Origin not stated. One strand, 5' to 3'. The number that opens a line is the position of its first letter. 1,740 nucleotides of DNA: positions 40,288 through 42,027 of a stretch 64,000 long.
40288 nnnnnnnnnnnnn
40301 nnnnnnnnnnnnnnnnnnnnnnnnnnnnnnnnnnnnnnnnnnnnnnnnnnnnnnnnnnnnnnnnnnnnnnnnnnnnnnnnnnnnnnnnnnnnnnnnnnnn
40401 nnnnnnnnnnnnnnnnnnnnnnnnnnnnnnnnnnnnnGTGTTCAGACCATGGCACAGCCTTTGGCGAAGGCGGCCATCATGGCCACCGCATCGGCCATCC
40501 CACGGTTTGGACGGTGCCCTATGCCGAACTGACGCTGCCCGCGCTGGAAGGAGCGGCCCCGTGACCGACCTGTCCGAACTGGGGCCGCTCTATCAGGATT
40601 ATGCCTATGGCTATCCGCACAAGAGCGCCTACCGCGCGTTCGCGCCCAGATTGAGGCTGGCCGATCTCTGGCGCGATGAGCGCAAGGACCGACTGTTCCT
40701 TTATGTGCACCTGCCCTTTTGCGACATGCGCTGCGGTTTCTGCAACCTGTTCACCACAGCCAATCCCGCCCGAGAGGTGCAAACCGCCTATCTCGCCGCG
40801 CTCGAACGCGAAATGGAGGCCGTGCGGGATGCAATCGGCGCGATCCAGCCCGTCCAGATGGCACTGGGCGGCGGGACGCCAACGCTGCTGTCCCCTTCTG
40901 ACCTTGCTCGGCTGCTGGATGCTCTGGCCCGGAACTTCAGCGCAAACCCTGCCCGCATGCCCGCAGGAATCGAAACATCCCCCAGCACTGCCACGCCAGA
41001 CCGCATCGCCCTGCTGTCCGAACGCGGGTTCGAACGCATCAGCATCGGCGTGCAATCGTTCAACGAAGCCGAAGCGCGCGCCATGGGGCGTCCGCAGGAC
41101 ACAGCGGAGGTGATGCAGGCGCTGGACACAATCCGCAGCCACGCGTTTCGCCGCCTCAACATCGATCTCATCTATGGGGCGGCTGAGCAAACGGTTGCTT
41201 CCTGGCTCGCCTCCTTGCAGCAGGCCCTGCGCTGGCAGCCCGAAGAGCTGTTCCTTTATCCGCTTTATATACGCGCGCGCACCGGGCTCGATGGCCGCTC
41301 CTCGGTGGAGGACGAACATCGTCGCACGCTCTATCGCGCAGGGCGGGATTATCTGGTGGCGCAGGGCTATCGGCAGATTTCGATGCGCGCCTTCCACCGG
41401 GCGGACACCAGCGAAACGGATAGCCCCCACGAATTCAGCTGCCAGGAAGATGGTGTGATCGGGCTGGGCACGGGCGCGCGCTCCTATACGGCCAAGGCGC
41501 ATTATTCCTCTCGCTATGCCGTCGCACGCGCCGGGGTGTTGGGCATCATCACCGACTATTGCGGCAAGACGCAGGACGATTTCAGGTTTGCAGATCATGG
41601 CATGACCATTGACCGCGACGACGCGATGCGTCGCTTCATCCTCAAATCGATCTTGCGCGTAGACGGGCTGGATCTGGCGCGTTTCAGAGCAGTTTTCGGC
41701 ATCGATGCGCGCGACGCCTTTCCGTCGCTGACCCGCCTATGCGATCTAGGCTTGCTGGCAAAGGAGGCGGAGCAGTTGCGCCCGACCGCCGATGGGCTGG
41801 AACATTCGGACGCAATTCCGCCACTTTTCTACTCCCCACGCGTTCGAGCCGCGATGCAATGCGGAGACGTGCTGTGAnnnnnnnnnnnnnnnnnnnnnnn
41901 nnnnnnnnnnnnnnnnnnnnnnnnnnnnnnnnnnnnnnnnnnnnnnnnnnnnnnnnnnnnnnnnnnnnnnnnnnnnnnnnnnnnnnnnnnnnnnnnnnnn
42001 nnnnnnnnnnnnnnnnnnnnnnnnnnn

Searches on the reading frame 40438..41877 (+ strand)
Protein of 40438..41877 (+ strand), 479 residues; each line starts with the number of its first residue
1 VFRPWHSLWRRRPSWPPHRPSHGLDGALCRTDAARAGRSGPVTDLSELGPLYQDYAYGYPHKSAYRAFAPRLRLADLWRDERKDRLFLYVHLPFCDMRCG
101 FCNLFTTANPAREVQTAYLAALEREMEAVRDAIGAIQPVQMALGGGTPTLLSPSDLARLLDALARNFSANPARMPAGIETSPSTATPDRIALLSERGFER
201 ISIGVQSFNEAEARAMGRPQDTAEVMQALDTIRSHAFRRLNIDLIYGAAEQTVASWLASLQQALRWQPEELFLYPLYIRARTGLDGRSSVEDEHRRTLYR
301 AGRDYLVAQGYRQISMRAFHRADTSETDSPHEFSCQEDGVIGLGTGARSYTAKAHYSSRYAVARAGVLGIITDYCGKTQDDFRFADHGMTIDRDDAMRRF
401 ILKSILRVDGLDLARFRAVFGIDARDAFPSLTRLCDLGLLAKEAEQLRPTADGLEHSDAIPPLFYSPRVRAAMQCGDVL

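Call 84: search_protein_families(library=pfam, proteins=[window:40438-41877:+], max_evalue=0.00001)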
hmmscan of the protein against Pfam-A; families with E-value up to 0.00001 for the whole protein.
window:40438-41877:+ (479 aa): 2 families
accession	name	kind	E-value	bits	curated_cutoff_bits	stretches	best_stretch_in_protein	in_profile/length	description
PF04055.27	Radical_SAM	-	2.1e-19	70.8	29.5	1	89-254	1-157/166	Radical SAM superfamily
PF06969.22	HemN_C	-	1.2e-09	38.5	24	1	391-454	1-65/67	HemN C-terminal domain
